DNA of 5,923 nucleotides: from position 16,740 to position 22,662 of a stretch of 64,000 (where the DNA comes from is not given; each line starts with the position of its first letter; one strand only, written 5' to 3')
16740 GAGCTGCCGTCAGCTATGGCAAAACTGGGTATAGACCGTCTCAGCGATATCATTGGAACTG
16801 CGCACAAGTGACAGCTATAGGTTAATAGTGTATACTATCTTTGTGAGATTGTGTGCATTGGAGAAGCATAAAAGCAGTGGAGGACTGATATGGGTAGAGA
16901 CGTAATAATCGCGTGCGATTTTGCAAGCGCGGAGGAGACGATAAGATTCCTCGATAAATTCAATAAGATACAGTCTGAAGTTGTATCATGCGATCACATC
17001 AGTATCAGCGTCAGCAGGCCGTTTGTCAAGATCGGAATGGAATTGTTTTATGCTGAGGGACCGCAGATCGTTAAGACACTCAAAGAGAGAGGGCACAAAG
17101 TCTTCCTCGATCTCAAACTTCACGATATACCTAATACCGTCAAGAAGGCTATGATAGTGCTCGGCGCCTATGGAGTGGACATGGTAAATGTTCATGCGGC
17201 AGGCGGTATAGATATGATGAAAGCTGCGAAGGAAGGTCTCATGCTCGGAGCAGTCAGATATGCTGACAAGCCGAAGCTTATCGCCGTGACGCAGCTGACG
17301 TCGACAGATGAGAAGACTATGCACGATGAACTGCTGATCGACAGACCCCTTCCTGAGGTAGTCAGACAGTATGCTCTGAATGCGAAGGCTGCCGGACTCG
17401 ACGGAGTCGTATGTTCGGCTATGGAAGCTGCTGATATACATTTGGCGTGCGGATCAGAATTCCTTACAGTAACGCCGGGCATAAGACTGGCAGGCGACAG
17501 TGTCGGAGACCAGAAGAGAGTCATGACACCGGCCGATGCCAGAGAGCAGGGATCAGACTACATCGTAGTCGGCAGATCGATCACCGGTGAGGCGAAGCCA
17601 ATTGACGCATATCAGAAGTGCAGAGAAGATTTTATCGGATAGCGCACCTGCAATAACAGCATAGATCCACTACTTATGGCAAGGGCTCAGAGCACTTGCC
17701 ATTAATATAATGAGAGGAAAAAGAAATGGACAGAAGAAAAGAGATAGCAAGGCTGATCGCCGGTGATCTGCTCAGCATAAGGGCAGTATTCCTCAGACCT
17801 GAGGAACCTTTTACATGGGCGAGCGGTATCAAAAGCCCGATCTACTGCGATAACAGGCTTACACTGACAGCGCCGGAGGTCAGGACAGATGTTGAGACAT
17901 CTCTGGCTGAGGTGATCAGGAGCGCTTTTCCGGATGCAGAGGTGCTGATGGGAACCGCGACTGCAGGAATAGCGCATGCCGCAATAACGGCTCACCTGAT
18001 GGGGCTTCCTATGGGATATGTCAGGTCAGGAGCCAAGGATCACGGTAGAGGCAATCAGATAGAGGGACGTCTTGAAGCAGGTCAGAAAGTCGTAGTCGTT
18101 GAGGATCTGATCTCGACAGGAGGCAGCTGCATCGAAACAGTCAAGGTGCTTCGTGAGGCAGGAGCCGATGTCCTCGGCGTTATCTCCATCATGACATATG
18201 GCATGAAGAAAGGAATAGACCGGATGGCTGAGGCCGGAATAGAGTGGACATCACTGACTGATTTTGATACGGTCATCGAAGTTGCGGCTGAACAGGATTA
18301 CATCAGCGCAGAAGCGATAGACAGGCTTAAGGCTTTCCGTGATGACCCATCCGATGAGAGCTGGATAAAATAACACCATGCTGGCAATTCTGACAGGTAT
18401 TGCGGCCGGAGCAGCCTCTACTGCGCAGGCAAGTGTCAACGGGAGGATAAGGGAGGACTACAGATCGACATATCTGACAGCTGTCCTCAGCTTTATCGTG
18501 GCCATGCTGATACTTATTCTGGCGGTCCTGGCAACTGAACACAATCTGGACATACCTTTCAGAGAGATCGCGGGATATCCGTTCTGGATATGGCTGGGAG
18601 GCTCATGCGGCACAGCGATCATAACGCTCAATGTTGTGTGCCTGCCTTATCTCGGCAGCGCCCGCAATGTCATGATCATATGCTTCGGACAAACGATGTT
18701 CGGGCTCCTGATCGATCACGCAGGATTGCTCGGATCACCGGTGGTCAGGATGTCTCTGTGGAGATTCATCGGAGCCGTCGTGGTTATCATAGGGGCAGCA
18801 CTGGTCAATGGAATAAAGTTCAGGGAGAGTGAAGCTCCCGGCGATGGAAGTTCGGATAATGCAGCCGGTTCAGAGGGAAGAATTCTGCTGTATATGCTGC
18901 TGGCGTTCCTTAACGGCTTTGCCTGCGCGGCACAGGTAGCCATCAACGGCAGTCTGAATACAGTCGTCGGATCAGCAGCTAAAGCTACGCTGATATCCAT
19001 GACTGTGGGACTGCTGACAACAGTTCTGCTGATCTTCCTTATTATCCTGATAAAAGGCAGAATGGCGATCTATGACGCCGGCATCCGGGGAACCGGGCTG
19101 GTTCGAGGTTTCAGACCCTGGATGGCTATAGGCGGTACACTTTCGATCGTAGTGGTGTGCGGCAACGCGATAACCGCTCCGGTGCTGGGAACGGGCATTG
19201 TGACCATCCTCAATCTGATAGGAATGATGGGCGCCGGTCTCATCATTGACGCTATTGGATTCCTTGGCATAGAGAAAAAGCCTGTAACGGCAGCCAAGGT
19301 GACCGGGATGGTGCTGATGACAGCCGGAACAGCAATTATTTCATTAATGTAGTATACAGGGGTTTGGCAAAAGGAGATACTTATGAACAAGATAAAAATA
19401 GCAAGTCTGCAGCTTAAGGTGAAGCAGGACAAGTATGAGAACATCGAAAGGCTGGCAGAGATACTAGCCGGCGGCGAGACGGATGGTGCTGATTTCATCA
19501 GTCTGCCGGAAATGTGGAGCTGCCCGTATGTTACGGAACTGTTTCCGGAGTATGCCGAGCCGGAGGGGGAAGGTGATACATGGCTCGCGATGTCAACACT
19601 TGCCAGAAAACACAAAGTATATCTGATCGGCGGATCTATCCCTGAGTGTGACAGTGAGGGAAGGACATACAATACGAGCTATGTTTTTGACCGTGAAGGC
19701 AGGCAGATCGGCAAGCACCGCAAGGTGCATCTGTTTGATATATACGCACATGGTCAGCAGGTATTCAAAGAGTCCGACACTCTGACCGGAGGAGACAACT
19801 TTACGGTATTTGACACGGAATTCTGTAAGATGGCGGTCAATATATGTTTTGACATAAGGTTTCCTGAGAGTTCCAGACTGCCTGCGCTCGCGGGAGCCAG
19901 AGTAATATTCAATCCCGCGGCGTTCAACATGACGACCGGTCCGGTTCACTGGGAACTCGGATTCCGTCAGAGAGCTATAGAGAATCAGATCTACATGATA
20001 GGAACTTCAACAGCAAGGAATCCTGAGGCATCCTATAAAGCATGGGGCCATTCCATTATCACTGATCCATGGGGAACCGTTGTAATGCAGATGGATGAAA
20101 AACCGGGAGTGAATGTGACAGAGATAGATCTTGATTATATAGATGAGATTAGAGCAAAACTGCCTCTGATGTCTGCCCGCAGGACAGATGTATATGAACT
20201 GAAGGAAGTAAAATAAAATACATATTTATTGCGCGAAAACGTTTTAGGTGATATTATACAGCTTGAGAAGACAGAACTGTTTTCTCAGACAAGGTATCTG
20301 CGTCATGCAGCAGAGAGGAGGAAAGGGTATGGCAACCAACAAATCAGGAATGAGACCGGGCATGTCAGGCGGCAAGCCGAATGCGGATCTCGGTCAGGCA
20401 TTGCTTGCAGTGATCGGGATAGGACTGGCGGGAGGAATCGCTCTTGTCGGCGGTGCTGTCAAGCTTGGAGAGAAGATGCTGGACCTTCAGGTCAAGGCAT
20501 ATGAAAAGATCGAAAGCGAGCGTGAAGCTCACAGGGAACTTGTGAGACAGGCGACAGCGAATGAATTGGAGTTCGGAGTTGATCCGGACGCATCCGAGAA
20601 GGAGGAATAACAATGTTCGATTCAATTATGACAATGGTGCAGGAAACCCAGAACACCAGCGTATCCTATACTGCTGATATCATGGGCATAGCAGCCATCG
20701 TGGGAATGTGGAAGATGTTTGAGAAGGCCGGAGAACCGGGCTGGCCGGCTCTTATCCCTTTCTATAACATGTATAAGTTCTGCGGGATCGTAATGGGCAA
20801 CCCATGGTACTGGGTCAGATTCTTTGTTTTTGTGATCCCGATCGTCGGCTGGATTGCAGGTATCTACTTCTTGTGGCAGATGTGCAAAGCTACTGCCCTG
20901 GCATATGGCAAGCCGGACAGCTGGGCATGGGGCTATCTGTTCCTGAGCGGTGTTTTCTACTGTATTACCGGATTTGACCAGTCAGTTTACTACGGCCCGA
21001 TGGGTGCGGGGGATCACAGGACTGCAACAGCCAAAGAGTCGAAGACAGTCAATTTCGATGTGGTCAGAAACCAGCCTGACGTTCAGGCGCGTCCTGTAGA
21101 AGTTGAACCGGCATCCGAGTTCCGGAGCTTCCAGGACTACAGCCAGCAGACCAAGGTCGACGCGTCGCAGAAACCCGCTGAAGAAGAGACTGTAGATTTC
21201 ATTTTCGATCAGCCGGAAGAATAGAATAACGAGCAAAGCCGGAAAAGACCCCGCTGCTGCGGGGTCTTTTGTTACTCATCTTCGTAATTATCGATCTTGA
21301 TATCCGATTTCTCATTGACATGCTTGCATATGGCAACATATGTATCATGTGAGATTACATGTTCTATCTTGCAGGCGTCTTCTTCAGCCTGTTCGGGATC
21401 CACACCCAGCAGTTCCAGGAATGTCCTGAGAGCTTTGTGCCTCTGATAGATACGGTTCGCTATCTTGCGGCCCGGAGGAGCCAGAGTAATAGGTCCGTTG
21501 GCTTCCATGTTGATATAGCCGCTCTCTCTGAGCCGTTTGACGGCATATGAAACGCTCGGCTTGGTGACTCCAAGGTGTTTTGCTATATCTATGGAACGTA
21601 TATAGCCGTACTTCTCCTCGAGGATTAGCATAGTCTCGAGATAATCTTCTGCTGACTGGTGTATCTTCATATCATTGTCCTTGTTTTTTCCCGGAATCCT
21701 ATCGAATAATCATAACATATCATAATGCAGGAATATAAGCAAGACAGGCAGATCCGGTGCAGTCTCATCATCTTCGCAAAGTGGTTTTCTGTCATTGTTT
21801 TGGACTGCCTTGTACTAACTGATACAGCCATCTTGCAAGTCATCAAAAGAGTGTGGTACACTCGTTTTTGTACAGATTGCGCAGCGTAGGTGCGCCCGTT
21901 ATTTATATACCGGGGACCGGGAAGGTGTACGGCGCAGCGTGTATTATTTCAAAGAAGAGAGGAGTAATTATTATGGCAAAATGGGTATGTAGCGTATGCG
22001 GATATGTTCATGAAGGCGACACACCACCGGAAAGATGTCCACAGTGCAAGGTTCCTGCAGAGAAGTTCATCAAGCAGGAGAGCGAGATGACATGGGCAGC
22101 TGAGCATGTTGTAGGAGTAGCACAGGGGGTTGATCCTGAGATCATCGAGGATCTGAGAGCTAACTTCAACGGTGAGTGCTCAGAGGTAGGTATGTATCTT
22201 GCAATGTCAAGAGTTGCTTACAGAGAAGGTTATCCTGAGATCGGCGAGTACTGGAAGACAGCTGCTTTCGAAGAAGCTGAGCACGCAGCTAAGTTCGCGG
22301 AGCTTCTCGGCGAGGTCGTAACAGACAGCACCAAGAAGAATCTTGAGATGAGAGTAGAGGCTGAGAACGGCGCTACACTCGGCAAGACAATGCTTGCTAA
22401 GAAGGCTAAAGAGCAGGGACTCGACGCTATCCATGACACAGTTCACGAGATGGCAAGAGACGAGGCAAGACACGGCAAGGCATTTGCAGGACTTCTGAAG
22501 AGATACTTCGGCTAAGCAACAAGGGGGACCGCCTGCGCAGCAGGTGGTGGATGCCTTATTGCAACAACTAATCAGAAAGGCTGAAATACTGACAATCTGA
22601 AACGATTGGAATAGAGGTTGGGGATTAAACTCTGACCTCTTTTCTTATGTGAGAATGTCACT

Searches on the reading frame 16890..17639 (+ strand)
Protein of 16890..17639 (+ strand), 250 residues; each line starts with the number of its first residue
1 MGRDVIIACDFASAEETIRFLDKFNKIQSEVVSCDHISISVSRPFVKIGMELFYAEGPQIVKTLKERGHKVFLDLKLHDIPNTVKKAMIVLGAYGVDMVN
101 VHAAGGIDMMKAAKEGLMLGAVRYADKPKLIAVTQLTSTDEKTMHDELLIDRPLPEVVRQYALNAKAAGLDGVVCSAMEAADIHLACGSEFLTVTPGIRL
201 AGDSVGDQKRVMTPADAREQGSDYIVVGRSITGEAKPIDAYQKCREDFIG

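Call 8: search_protein_families(library=pfam, proteins=[window:16890-17639:+], max_evalue=0.001)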
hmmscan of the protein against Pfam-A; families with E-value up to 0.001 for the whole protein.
window:16890-17639:+ (250 aa): 1 family
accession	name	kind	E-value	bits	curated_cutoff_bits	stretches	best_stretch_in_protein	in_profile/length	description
PF00215.30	OMPdecase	-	1.6e-58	198.6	27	1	45-243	28-220/221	Orotidine 5'-phosphate decarboxylase / HUMPS family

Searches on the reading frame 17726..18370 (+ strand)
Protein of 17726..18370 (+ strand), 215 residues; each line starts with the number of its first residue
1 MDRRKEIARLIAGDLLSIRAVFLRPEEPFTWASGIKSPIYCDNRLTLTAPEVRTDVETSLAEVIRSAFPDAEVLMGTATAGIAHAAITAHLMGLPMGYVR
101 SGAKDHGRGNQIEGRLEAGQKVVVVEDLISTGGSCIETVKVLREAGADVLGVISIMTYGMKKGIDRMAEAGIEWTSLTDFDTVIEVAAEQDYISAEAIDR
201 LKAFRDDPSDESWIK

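Call 8: search_protein_families(library=pfam, proteins=[window:17726-18370:+], max_evalue=0.001)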
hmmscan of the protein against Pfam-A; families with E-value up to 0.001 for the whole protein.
window:17726-18370:+ (215 aa): 2 families
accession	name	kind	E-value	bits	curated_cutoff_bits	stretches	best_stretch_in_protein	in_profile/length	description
PF00156.33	Pribosyltran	-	3.1e-10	40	26.3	1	50-161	9-125/158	Phosphoribosyl transferase domain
PF14681.12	UPRTase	-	7e-05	22.8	27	1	113-170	115-171/206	Uracil phosphoribosyltransferase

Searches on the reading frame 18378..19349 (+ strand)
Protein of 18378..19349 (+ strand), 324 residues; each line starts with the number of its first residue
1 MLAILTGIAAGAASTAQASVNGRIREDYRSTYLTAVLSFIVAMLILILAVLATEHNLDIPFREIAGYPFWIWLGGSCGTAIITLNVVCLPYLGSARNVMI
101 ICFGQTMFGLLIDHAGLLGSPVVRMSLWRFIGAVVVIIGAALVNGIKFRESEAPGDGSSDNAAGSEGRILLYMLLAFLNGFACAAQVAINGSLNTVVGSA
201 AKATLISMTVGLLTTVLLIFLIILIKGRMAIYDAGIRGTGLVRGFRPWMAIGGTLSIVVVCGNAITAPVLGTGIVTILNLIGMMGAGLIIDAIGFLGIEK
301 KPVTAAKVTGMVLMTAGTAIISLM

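Call 8: search_protein_families(library=pfam, proteins=[window:18378-19349:+], max_evalue=0.001)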
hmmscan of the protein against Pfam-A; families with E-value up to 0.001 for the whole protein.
window:18378-19349:+ (324 aa): 1 family
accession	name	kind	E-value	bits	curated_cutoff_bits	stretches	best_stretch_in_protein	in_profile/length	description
PF04657.19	DMT_YdcZ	-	7.2e-55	185.5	24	2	3-142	2-140/140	Putative inner membrane exporter, YdcZ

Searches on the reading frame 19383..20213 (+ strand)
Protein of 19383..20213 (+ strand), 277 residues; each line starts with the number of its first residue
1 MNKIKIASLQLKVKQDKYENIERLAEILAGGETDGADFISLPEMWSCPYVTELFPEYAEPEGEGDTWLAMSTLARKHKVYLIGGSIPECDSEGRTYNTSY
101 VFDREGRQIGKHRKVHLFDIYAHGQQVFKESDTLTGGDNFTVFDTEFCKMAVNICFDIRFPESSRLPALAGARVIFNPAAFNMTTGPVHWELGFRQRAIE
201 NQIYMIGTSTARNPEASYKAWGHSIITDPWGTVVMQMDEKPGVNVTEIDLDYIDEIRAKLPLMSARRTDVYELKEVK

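Call 8: search_protein_families(library=pfam, proteins=[window:19383-20213:+], max_evalue=0.001)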
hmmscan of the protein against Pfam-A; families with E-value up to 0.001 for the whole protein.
window:19383-20213:+ (277 aa): 1 family
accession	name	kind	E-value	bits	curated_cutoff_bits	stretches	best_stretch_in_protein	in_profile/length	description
PF00795.27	CN_hydrolase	-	1.2e-58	198.9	23.2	1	5-257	1-255/256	Carbon-nitrogen hydrolase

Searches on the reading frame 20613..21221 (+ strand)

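Call 8: search_protein_families(library=pfam, proteins=[window:20613-21221:+], max_evalue=0.001)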
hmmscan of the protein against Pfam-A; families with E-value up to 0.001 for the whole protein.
window:20613-21221:+ (203 aa): 1 family
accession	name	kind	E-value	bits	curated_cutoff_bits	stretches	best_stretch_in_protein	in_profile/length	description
PF18936.5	DUF5684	-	2.8e-13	50.7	27.4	1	44-129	1-81/81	Family of unknown function (DUF5684)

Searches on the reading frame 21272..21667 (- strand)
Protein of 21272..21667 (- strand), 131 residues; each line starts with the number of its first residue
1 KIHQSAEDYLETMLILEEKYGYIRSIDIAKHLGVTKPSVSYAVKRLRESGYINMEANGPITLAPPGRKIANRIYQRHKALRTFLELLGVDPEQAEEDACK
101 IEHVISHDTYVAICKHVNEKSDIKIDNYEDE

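Call 8: search_protein_families(library=pfam, proteins=[window:21272-21667:-], max_evalue=0.001)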
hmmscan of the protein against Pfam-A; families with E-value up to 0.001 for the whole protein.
window:21272-21667:- (131 aa): 8 families
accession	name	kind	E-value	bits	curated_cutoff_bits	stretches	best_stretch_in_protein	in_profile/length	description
PF02742.21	Fe_dep_repr_C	-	1.3e-16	60.8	27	1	65-118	3-57/70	Iron dependent repressor, metal binding and dimerisation domain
PF01325.25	Fe_dep_repress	-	5.2e-13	49.4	26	1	4-55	4-55/60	Iron dependent repressor, N-terminal DNA binding domain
PF12802.13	MarR_2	-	7.6e-07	29.6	27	1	24-52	22-50/61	MarR family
PF13412.12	HTH_24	-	2.8e-06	27.2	21.9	1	21-52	16-47/48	Winged helix-turn-helix DNA-binding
PF01047.28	MarR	-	6.6e-06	26.4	24.6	1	15-53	11-48/59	MarR family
PF24034.1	DUF7343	-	4.6e-05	23.6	27.6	1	12-53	8-49/62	Domain of unknown function (DUF7343)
PF13545.12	HTH_Crp_2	-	6.9e-05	23.2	27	1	27-61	27-60/70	Crp-like helix-turn-helix domain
PF01022.26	HTH_5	-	0.00021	21.5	22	1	27-53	20-46/47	Bacterial regulatory protein, arsR family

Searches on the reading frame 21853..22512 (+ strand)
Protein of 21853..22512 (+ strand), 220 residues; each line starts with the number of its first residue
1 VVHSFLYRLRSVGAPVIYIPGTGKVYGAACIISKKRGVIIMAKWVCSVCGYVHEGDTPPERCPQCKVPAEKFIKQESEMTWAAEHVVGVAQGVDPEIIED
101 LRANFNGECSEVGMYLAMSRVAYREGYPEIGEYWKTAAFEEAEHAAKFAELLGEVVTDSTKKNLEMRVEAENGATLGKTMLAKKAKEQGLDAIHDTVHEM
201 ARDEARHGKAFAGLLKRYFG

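Call 3: search_protein_families(library=ncbifam, proteins=[window:21853-22512:+], max_evalue=1)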
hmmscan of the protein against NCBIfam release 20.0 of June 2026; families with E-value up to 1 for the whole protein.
window:21853-22512:+ (220 aa): 9 families
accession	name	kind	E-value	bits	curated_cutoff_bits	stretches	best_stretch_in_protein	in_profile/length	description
NF045767.1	RuberyRbr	equivalog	3.1e-18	66.5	200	3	42-72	157-187/194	rubrerythrin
NF045783.1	Nigrythrn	equivalog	3.8e-13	50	340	3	44-73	172-200/202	nigerythrin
NF045720.1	rubredox_RCKP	subfamily_domain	3.6e-08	32.8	45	1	41-74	1-33/34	RCKP-type rubredoxin-like domain-containing protein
NF003332.0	PRK04342.1-1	equivalog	0.00031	19.8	538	1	124-194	96-163/363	DNA topoisomerase IV subunit A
NF033497.1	rubre_like_arch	subfamily_domain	0.0073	16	32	1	46-65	3-22/34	rubrerythrin-like domain-containing protein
NF049882.1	SMa0974_fam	equivalog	0.025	14.5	80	1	129-175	23-67/92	SMa0974 family conjugal transfer regulator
NF010172.0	PRK13654.1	subfamily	0.052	12.7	391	1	164-208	94-137/361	magnesium-protoporphyrin IX monomethyl ester cyclase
TIGR00627.1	tfb4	subfamily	0.077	12.3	355.05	1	24-66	243-281/284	transcription factor tfb4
NF045768.1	RubredRD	equivalog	0.22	11.6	90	1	41-54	1-14/54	rubredoxin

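Call 4: search_protein_families(library=pfam, proteins=[window:21853-22512:+], max_evalue=1)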
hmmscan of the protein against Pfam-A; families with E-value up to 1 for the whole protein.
window:21853-22512:+ (220 aa): 11 families
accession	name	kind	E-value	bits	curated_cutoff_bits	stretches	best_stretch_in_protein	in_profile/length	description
PF21349.2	RUBY_RBDX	-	1.6e-15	56.7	26.5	1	44-72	1-29/30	Rubrerythrin, rubredoxin-like domain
PF02915.23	Rubrerythrin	-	1.6e-14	54.9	22.8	2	101-160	3-61/137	Rubrerythrin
PF00210.30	Ferritin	-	3.1e-05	24.4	24.5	1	106-156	9-59/142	Ferritin-like domain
PF23458.2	DUF7130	-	0.00097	19.4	35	1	43-74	53-85/89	Domain of unknown function (DUF7130)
PF03232.19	COQ7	-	0.0015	18.6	23.5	1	101-154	7-58/169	Ubiquinone biosynthesis protein COQ7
PF19832.4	DUF6313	-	0.034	14.4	25.8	1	94-152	93-150/182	Family of unknown function (DUF6313)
PF03405.20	FA_desaturase_2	-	0.042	13.1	22.7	1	179-219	170-210/325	Fatty acid desaturase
PF07282.18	Cas12f1-like_TNB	-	0.11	13.1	26.3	0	42-56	39-53/60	Cas12f1-like, TNB domain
PF23470.1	Zn_ribbon_PF0610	-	0.11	12.8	26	1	46-66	4-25/39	PF0610 rubredoxin-like zinc beta-ribbon domain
PF24182.1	G1RFP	-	0.15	12.2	22.6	1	181-203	8-30/36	Gene 1 ring forming protein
PF02150.21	Zn_ribbon_RPB9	-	0.31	11.4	25.2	1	42-57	16-35/36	RNA polymerases M/15 Kd subunit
